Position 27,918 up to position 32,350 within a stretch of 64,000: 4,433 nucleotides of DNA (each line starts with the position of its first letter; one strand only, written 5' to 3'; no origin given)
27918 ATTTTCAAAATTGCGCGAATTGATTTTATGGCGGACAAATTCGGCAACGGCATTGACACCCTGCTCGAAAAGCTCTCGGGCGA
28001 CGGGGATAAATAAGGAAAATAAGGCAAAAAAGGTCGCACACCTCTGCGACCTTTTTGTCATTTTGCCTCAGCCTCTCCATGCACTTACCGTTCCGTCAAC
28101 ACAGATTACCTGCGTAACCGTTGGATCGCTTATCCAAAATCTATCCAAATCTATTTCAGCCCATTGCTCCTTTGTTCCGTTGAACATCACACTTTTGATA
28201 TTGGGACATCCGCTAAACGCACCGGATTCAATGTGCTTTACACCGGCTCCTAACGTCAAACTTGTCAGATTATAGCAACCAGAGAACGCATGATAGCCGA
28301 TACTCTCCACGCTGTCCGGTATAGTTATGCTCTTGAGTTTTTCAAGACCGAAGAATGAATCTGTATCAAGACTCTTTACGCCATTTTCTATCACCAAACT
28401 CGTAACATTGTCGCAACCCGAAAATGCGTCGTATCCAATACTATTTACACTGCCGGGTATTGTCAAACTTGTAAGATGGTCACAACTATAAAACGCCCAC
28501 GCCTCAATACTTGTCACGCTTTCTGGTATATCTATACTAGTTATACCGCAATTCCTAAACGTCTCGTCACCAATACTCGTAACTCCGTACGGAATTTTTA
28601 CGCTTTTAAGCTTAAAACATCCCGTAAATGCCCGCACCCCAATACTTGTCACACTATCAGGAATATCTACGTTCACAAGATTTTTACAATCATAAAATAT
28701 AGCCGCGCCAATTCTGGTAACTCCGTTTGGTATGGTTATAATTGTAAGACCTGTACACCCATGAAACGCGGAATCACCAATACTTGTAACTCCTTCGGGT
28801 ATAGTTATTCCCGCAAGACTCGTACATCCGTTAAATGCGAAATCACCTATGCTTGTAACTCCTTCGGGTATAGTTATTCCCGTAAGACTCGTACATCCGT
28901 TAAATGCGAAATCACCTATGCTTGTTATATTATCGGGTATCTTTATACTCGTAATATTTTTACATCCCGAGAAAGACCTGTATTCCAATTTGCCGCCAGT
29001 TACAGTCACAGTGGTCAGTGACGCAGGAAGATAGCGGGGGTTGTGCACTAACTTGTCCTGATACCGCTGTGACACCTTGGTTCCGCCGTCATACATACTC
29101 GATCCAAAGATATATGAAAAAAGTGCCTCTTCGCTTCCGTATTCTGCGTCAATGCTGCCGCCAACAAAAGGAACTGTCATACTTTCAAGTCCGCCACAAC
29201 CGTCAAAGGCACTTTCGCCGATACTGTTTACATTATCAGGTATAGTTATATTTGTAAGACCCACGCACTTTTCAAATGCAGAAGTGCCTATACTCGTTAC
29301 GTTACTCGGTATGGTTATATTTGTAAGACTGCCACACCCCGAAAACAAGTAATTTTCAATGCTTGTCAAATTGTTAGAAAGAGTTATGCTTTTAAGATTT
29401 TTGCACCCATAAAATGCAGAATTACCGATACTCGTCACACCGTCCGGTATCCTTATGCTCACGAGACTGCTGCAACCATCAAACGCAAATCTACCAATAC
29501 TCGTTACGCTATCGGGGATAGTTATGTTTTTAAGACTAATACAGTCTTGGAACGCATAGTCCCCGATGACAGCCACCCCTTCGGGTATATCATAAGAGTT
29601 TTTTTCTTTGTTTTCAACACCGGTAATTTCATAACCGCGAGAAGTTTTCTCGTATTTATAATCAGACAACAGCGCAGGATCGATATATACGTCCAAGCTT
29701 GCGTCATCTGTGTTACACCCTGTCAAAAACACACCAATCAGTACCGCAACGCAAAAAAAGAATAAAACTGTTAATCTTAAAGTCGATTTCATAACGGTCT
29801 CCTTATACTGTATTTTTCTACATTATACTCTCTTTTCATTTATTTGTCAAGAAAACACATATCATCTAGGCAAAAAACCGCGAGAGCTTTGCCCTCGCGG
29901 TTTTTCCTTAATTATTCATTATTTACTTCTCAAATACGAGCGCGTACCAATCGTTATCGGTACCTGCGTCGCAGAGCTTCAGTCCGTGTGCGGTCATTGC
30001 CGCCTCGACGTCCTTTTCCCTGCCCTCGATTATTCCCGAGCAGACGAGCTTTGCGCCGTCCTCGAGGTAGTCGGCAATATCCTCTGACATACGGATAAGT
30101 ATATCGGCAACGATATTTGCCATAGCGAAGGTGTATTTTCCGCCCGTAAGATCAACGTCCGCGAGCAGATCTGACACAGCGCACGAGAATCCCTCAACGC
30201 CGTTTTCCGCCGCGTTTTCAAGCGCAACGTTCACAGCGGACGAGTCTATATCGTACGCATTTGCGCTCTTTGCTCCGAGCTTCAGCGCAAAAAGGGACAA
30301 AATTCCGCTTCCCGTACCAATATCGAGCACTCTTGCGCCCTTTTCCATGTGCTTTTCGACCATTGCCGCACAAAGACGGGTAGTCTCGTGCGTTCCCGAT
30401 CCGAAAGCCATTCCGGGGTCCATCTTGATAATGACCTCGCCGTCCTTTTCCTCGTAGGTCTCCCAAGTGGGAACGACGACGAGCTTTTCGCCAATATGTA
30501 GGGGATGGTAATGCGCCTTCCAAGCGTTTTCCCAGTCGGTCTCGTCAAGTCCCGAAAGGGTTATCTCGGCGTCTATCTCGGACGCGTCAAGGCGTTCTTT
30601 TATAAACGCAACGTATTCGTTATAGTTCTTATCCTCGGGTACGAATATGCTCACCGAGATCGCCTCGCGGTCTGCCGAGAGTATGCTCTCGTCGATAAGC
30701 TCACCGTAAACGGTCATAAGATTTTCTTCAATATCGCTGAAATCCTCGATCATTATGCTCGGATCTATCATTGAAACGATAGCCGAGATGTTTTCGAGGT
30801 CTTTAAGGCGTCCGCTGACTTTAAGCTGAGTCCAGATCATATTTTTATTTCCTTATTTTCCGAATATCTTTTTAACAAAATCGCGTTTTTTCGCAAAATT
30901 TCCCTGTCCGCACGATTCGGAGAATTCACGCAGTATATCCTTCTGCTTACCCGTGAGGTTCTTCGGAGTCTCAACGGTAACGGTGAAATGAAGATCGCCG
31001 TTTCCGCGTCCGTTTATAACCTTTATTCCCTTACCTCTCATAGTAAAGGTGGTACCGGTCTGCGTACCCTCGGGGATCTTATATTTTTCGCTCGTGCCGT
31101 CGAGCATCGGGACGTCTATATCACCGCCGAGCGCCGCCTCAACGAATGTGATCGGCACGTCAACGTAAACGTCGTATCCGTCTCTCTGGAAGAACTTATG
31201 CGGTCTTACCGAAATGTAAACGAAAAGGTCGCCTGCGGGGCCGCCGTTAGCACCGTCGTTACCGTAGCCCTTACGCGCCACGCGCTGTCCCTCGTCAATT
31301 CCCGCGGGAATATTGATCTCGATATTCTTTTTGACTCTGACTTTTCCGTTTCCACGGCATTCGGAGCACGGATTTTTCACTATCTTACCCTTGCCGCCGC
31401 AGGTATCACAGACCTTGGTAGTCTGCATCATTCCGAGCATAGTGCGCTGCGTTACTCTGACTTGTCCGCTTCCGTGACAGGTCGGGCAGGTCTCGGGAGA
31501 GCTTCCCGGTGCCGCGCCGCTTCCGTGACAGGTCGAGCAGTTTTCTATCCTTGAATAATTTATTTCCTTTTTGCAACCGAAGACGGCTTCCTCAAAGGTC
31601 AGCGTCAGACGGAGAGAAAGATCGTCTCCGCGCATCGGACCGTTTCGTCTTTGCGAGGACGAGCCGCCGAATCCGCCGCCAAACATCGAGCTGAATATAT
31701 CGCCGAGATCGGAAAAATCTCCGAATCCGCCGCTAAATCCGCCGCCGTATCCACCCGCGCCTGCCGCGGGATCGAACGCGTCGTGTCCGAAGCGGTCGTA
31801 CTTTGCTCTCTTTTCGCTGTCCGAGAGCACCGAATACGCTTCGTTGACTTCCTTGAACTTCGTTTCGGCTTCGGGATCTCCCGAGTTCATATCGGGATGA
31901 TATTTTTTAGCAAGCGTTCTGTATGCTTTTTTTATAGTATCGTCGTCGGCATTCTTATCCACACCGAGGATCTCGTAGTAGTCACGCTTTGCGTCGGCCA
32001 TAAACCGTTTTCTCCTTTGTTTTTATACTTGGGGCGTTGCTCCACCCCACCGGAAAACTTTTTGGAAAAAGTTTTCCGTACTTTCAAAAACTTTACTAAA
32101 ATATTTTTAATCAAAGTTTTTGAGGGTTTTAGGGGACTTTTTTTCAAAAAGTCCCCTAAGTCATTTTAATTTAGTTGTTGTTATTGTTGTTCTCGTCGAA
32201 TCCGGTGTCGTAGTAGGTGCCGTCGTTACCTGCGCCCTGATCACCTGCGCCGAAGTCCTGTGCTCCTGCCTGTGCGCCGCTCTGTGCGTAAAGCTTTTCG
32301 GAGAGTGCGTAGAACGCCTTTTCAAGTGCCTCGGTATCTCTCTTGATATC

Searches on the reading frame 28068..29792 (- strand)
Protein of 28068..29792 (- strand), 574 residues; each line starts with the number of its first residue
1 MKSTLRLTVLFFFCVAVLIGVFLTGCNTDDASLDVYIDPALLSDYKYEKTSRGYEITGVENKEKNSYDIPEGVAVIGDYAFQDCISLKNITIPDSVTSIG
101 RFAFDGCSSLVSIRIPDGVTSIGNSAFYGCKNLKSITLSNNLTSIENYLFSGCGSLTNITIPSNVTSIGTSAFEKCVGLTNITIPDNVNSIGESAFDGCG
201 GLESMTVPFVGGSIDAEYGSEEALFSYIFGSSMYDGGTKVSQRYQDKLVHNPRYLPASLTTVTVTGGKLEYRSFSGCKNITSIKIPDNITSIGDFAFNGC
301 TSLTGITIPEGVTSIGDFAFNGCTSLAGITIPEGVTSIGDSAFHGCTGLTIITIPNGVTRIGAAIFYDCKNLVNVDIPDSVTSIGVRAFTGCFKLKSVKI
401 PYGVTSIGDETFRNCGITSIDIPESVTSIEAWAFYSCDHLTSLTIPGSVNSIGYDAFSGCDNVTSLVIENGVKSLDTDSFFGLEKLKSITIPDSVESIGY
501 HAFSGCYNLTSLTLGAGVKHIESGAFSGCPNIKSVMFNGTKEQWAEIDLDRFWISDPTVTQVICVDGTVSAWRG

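Call 85: search_protein_families(library=pfam, proteins=[window:28068-29792:-], max_evalue=0.0001)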
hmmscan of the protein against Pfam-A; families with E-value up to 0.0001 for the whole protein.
window:28068-29792:- (574 aa): 3 families
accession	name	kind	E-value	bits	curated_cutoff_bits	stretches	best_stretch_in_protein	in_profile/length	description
PF13306.12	LRR_5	-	1.4e-170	558.8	27.7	5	269-392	3-123/127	BspA type Leucine rich repeat region (6 copies)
PF13855.12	LRR_8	-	9e-29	99.5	27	1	119-164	13-59/61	Leucine rich repeat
PF12799.13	LRR_4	-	1.3e-09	38.4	27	0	118-147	12-41/44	Leucine Rich repeats (2 copies)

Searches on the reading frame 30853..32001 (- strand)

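Call 85: search_protein_families(library=pfam, proteins=[window:30853-32001:-], max_evalue=0.0001)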
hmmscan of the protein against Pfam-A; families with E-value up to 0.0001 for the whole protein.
window:30853-32001:- (382 aa): 3 families
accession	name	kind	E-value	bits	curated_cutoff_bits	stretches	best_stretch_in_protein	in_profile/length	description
PF01556.23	DnaJ_C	-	3.2e-49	167.3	26.6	1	130-346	3-152/152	DnaJ C terminal domain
PF00226.36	DnaJ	-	5.6e-30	103.7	27.8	1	7-69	1-63/63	DnaJ domain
PF00684.25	DnaJ_CXXCXGXG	-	6.3e-20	71.6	32.7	1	155-219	1-65/65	DnaJ central domain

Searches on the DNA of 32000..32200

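Call 74: search_rna_families(source=window, start=32000, end=32200, threshold=evalue, max_evalue=1)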
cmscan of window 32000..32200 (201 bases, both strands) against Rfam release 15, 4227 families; matches with E-value up to 1: 35.
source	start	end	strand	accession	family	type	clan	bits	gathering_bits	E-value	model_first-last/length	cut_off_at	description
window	32048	32170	+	RF01774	rpsL_ricks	Cis-reg; leader;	-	30.8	60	0.051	1-131/131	no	Rickettsia rpsL leader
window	32065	32157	-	RF02379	csRNA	Gene; sRNA;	-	27.5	57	0.062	1-93/93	no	Cia-dependent small RNA csRNA1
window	32054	32165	+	RF00515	PyrR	Cis-reg;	-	27.2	54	0.042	1-115/115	no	PyrR binding site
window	32068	32174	-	RF02730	JA02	Gene; sRNA;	-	25.7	49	0.097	1-116/116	no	Aggregatibacter sRNA JA02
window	32058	32151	+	RF03998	mir-2160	Gene; miRNA;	-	23.4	70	0.052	1-93/93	no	mir-2160 microRNA precursor family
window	32128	32162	-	RF03640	mir-3747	Gene; miRNA;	-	22.5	63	0.018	1-67/67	no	mir-3747 microRNA precursor family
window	32081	32128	+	RF03697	mir-722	Gene; miRNA;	-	21.7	81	0.048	1-67/67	no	mir-722 microRNA precursor family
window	32113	32177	+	RF00744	mir-361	Gene; miRNA;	-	20.9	70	0.035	1-71/71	no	mir-361 microRNA precursor family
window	32089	32194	+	RF02030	tp2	Gene; sRNA;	-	20.8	50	0.3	1-114/114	no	tp2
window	32056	32153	+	RF04205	MIR2606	Gene; miRNA;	-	20.8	139.7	0.61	1-165/165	no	MIR2606 microRNA precursor family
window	32069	32139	+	RF04258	mir-994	Gene; miRNA;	-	19.7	93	0.12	1-81/81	no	mir-994 microRNA precursor family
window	32063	32145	+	RF03694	mir-266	Gene; miRNA;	-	19.5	80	0.17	1-83/83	no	mir-266 microRNA precursor family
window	32056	32153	+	RF03940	MIR9563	Gene; miRNA;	-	19.3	90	0.22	1-127/127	no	MIR9563 microRNA precursor family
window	32050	32099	+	RF03996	mir-3012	Gene; miRNA;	-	19.2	90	0.32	1-68/68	no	mir-3012 microRNA precursor family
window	32044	32174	-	RF02390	sau-41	Gene; sRNA;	-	18.7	80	0.8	1-156/156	no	Staphylococcus sRNA sau-41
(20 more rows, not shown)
